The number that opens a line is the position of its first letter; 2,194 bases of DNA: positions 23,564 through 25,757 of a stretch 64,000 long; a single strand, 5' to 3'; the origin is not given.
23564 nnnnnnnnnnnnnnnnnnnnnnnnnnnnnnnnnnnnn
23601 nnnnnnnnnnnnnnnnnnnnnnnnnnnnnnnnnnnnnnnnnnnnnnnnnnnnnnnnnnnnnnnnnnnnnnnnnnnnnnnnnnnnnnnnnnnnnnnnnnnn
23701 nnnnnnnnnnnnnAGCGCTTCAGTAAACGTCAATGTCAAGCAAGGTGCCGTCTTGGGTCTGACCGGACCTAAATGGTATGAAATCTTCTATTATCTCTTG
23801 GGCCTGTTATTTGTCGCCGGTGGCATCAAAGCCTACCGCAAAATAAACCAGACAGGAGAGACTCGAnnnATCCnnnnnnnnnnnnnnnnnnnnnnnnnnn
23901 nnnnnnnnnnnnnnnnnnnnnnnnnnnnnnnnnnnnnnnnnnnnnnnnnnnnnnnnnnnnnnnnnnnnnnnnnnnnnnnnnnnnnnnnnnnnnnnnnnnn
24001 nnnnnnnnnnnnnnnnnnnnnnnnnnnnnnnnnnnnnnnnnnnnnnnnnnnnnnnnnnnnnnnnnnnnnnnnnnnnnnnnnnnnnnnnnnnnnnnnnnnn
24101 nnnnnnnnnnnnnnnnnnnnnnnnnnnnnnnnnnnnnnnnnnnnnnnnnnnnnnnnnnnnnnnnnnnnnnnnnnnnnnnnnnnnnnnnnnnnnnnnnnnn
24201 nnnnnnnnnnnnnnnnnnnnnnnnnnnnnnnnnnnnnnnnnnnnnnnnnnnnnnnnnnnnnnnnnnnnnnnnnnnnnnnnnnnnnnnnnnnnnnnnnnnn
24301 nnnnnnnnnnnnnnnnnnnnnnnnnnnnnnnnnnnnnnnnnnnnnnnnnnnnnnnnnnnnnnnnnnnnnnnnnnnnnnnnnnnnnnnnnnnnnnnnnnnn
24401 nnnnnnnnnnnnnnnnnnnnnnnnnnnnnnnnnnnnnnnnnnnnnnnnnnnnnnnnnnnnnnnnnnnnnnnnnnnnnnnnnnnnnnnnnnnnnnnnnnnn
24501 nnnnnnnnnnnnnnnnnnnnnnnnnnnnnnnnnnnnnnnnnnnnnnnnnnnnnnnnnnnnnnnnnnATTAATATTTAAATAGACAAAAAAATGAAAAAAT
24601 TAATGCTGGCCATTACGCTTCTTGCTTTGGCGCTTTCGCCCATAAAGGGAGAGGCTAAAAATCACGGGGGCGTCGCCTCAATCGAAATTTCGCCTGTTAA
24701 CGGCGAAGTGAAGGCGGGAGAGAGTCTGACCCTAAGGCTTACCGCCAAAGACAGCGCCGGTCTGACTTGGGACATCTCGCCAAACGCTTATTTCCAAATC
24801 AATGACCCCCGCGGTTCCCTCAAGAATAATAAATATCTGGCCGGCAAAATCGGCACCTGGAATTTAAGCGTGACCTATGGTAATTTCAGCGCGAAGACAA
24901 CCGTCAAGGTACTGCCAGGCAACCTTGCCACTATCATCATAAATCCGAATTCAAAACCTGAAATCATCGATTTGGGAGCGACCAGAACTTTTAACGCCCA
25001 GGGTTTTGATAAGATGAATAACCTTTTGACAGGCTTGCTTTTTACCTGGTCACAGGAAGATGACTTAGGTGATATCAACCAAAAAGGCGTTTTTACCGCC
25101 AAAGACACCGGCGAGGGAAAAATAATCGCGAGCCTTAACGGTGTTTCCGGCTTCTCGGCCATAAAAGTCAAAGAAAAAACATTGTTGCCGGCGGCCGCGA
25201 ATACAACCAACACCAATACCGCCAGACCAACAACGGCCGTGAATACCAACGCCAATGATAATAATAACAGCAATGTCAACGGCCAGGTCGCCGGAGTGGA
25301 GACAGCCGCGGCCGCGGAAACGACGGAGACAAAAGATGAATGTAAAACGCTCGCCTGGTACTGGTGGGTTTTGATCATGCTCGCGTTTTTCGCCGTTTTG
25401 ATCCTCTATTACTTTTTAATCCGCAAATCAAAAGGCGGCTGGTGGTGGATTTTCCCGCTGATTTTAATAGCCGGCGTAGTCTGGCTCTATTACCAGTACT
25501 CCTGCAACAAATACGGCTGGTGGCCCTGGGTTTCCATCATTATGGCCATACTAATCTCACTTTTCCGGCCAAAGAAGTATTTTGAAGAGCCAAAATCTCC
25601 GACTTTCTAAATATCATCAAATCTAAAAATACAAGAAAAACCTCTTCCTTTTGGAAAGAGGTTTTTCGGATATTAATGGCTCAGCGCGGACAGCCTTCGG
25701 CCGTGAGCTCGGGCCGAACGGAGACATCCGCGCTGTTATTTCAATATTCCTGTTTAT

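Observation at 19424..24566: Giant DUF11 adhesin with a dedicated sortase, part of a three-substrate sortase system in this window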

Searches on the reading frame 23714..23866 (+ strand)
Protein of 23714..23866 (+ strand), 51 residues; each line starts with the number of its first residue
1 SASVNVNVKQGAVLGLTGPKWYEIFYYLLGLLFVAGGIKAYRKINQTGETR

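Call 66: search_protein_families(library=ncbifam, proteins=[window:23714-23866:+], max_evalue=10)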
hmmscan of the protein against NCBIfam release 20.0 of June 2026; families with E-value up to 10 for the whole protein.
seq(51 aa): 1 family
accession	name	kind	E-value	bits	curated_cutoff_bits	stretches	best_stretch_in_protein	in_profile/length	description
NF004705.1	PRK06041.1-3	equivalog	0.13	11.2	400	1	7-41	418-452/465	archaellar assembly protein ArlJ/FlaJ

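Call 67: search_protein_families(library=pfam, proteins=[window:23714-23866:+], max_evalue=10)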
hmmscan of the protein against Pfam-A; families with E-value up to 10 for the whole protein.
seq(51 aa): 0 families

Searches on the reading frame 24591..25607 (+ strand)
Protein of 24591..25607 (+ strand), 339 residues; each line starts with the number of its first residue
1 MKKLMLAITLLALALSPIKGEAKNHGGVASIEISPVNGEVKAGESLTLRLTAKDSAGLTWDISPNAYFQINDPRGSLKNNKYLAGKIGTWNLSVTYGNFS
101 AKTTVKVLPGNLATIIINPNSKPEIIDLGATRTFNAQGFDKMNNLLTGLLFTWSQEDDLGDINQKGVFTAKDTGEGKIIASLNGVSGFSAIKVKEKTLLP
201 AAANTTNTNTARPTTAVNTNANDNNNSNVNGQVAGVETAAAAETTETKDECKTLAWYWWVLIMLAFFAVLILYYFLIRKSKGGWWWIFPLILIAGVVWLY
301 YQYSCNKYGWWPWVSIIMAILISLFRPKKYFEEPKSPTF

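Call 4: search_protein_families(library=pfam, proteins=[window:24591-25607:+], max_evalue=0.01)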
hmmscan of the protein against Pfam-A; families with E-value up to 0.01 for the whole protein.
window:24591-25607:+ (339 aa): 4 families
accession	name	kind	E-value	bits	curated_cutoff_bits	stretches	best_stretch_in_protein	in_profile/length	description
PF03631.20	Virul_fac_BrkB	-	0.00094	19.3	33.7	1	253-303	159-209/259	Virulence factor BrkB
PF06024.17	Orf78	-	0.0034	18.1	29.4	0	216-278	22-87/101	Orf78 (ac78)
PF02322.20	Cyt_bd_oxida_II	-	0.006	16.4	35.6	1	244-324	180-249/302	Cytochrome bd terminal oxidase subunit II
PF05569.17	Peptidase_M56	-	0.0072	16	31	1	207-280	56-127/296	BlaR1 peptidase M56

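Call 5: search_protein_families(library=ncbifam, proteins=[window:24591-25607:+], max_evalue=0.1)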
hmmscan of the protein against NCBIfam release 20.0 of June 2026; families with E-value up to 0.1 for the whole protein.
window:24591-25607:+ (339 aa): 2 families
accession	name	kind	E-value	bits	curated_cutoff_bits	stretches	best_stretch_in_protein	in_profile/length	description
NF005411.0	PRK06975.1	equivalog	0.016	13.5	414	1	201-280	268-351/660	fused uroporphyrinogen-III synthase HemD/membrane protein HemX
NF058595.1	invert_tail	domain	0.06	13.7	37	0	236-305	7-72/113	lipo-invert putative C-terminal anchoring domain-containing protein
